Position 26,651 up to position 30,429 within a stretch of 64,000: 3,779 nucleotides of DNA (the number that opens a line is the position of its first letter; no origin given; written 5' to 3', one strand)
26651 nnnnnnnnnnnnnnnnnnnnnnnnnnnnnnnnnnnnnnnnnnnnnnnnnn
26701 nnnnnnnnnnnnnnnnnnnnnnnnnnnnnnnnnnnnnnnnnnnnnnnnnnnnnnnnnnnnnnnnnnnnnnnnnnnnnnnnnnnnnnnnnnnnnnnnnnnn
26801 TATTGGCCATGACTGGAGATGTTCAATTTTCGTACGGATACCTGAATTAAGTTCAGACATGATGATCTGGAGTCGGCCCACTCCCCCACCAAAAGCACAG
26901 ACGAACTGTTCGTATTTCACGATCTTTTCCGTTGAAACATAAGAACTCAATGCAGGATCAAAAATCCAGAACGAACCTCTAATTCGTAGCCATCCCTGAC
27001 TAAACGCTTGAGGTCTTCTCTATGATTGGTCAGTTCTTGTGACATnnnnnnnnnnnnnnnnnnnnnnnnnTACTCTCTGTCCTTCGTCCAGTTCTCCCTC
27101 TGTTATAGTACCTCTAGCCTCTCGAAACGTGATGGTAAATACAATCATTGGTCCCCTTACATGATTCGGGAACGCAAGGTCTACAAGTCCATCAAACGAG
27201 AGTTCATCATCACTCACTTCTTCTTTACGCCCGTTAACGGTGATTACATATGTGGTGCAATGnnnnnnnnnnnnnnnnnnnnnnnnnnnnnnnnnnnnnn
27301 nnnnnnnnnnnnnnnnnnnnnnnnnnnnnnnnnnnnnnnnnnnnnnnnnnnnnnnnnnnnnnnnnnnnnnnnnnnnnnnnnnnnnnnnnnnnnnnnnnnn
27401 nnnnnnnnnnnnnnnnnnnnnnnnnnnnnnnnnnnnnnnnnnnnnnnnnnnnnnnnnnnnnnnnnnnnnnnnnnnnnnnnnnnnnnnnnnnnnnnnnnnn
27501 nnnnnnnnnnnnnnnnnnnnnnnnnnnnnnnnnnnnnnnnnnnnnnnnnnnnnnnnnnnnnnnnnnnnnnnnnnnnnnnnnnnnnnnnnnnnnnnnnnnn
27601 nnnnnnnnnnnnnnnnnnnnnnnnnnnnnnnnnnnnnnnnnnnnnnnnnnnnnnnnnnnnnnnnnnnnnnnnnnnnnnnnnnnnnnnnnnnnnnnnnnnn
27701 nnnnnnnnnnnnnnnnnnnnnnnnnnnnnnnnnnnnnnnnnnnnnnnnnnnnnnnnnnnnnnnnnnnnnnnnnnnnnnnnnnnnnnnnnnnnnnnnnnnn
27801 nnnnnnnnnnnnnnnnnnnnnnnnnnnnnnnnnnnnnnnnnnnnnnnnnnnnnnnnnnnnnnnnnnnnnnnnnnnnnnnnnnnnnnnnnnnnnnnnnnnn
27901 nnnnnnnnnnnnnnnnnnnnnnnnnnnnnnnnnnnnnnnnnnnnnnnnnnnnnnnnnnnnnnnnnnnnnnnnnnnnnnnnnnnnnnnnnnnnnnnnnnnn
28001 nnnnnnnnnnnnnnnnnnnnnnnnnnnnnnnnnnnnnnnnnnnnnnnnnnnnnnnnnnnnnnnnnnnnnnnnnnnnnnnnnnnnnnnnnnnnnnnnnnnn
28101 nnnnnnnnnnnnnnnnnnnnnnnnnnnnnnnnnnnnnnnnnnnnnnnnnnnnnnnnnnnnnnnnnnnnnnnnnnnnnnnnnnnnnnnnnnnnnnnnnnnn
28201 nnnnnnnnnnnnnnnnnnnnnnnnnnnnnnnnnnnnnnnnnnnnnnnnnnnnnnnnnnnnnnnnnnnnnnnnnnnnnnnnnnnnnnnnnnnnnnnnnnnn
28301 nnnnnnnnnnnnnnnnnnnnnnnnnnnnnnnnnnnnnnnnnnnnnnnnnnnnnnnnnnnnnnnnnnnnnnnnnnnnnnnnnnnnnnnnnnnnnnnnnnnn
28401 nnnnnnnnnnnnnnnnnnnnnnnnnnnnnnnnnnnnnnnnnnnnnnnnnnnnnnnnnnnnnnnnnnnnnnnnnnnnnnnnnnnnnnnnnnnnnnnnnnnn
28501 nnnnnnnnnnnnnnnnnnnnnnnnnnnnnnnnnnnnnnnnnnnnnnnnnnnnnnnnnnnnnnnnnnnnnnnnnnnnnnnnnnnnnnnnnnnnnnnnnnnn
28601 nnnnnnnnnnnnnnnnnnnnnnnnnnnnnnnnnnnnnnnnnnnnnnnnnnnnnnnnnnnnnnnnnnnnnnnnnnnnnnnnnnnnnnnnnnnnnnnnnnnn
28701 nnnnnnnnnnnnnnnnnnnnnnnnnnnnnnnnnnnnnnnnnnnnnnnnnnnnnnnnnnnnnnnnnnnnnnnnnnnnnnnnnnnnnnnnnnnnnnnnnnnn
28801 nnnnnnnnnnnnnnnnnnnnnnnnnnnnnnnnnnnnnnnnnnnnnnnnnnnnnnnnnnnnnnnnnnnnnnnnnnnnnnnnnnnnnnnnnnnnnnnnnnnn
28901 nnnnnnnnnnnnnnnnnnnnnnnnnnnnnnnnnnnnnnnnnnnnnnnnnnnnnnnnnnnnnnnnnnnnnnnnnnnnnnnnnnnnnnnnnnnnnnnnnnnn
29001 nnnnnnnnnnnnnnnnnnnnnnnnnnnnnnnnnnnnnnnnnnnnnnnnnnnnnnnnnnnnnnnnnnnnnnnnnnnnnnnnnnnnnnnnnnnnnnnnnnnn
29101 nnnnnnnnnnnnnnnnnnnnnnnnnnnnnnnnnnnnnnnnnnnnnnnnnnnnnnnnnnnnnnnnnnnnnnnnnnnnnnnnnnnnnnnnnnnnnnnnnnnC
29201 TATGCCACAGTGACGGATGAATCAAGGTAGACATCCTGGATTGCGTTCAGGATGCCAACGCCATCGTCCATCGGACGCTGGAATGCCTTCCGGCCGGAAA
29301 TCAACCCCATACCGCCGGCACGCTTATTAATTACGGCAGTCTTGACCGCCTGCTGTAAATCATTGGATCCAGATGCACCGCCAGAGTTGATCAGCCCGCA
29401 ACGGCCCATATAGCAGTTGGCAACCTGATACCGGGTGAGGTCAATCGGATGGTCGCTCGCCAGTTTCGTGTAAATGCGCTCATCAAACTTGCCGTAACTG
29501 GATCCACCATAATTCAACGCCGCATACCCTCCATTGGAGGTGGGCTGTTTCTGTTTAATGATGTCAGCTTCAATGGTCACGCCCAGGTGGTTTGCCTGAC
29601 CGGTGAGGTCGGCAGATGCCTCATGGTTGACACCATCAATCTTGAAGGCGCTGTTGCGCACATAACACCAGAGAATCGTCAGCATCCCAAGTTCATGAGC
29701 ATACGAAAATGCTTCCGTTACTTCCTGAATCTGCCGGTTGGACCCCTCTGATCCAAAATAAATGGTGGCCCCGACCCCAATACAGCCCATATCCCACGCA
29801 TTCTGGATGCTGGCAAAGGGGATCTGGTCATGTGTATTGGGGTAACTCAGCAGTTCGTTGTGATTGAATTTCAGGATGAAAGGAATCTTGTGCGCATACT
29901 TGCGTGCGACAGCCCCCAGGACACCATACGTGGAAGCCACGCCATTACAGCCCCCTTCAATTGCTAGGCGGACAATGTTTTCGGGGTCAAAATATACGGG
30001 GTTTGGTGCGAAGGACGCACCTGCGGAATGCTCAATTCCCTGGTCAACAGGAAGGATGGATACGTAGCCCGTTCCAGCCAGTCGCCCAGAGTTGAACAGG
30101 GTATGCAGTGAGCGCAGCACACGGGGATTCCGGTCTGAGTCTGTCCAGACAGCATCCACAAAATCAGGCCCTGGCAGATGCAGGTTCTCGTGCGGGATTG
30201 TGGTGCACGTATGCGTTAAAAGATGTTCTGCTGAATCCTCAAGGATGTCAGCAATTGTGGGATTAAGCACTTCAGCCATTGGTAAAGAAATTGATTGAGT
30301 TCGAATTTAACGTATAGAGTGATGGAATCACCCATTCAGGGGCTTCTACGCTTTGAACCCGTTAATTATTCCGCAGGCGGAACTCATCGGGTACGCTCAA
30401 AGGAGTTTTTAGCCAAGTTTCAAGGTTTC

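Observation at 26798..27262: Unannotated, decayed multiubiquitin (Ubl) plus E1-like N-terminal remnants directly downstream of the TcmP pair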

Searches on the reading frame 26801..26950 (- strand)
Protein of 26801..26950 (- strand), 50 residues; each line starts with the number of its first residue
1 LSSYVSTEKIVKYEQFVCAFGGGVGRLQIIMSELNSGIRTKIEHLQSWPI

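Call 4: search_protein_families(library=pfam, proteins=[window:26801-26950:-], max_evalue=1)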
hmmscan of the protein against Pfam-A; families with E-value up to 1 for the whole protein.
seq(50 aa): 1 family
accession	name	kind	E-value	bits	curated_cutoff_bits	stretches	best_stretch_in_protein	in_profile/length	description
PF19376.4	DUF5951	-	0.15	12.5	25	1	1-19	1-19/50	Family of unknown function (DUF5951)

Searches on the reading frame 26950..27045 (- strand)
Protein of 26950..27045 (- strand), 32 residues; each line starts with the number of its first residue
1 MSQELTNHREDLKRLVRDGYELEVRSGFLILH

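Call 4: search_protein_families(library=pfam, proteins=[window:26950-27045:-], max_evalue=1)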
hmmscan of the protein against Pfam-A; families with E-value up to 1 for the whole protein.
seq(32 aa): 1 family
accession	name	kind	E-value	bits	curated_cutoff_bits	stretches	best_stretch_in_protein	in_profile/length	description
PF20590.3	DUF6791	-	0.00025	21.6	25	1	10-32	1-23/149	Domain of unknown function (DUF6791)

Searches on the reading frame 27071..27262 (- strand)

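Call 4: search_protein_families(library=pfam, proteins=[window:27071-27262:-], max_evalue=1)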
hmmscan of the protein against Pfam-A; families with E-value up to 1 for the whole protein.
seq(64 aa): 1 family
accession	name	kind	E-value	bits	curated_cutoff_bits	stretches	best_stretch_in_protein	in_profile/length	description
PF14452.12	Multi_ubiq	-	1.7e-08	35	24.5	1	5-57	1-52/69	Multiubiquitin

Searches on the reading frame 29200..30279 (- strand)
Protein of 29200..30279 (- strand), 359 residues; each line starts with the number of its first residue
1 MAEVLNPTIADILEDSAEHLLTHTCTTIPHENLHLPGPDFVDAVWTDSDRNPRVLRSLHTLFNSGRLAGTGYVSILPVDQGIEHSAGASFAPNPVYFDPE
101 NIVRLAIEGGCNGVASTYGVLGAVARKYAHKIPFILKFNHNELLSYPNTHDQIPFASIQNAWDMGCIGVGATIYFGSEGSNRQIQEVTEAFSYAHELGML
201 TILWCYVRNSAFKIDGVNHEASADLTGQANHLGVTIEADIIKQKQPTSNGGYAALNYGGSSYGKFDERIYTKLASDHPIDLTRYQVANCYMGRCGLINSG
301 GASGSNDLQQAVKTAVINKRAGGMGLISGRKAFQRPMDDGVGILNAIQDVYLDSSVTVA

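Call 6: search_protein_families(library=pfam, proteins=[window:29200-30279:-], max_evalue=0.1)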
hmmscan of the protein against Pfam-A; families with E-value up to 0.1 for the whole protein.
window:29200-30279:- (359 aa): 1 family
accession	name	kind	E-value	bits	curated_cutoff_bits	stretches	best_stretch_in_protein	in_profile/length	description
PF01791.15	DeoC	-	1.5e-60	205.1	23.8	1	74-335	2-229/229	DeoC/LacD family aldolase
